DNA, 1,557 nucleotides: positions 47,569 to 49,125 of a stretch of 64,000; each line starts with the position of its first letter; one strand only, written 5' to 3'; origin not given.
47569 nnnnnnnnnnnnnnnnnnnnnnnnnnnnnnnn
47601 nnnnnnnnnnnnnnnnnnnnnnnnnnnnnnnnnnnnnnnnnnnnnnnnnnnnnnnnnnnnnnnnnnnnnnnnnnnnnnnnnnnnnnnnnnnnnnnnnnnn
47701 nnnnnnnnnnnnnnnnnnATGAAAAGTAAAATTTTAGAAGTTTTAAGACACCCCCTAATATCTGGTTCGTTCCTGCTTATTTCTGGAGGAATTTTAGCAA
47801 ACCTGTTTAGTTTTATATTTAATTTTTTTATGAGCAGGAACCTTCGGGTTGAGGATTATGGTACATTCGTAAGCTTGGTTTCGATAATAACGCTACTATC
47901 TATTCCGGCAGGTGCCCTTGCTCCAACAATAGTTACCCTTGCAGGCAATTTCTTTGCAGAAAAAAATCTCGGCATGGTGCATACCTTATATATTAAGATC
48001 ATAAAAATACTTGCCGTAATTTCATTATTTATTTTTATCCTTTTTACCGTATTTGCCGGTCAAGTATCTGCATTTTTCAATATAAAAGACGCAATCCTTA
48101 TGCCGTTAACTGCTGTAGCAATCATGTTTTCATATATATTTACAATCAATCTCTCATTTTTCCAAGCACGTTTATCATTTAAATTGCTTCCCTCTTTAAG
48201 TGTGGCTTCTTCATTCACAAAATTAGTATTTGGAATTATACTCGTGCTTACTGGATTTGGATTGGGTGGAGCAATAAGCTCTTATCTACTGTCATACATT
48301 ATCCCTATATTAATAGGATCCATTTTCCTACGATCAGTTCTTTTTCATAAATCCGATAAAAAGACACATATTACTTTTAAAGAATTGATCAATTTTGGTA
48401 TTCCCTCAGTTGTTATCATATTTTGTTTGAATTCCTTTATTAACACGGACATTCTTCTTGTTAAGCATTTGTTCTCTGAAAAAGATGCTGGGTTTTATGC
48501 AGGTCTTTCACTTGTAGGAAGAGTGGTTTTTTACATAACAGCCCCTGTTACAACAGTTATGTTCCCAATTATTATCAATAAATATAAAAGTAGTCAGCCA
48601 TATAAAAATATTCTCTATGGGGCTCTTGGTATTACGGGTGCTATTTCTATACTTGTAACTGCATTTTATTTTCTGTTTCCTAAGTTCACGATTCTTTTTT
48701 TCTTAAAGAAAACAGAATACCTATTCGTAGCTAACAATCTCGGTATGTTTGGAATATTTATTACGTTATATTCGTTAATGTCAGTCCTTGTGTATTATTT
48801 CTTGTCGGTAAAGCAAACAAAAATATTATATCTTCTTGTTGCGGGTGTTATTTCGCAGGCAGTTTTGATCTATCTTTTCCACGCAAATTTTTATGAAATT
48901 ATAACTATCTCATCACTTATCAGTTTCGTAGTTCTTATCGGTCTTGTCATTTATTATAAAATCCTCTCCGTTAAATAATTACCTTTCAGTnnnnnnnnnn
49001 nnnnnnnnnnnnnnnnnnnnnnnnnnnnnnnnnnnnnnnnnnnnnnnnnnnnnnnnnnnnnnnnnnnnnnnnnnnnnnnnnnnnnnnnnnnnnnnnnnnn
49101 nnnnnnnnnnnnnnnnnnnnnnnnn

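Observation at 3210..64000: ~61-kb glycosylation supercluster with about 22 GT-C-like membrane proteins in at least five paralogous families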

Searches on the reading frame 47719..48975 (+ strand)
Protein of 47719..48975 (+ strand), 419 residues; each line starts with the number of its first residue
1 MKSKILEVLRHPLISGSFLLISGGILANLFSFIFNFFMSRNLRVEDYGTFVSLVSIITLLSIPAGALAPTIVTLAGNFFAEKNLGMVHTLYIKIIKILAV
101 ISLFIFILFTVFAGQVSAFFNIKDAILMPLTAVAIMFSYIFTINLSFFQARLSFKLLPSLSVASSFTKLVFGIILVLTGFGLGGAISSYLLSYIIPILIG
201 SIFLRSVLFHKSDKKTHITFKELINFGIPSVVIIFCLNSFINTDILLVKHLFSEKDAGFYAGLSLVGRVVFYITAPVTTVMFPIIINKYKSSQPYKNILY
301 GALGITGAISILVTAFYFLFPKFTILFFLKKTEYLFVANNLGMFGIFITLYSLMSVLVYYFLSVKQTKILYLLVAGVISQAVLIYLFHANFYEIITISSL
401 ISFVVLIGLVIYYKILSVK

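Call 7: search_protein_families(library=pfam, proteins=[window:47719-48975:+], max_evalue=0.01)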
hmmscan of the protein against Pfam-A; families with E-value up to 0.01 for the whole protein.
window:47719-48975:+ (419 aa): 2 families
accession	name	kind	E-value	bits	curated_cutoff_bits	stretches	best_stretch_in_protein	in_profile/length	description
PF13440.11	Polysacc_synt_3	-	2.7e-12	47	23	1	38-329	2-284/293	Polysaccharide biosynthesis protein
PF01943.22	Polysacc_synt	-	1e-09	38.7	28.2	1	15-285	3-270/274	Polysaccharide biosynthesis protein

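Call 85: search_protein_families(library=ncbifam, proteins=[window:47719-48975:+], max_evalue=1e-8)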
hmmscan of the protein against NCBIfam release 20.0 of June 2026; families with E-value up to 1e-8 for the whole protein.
window:47719-48975:+ (419 aa): 0 families
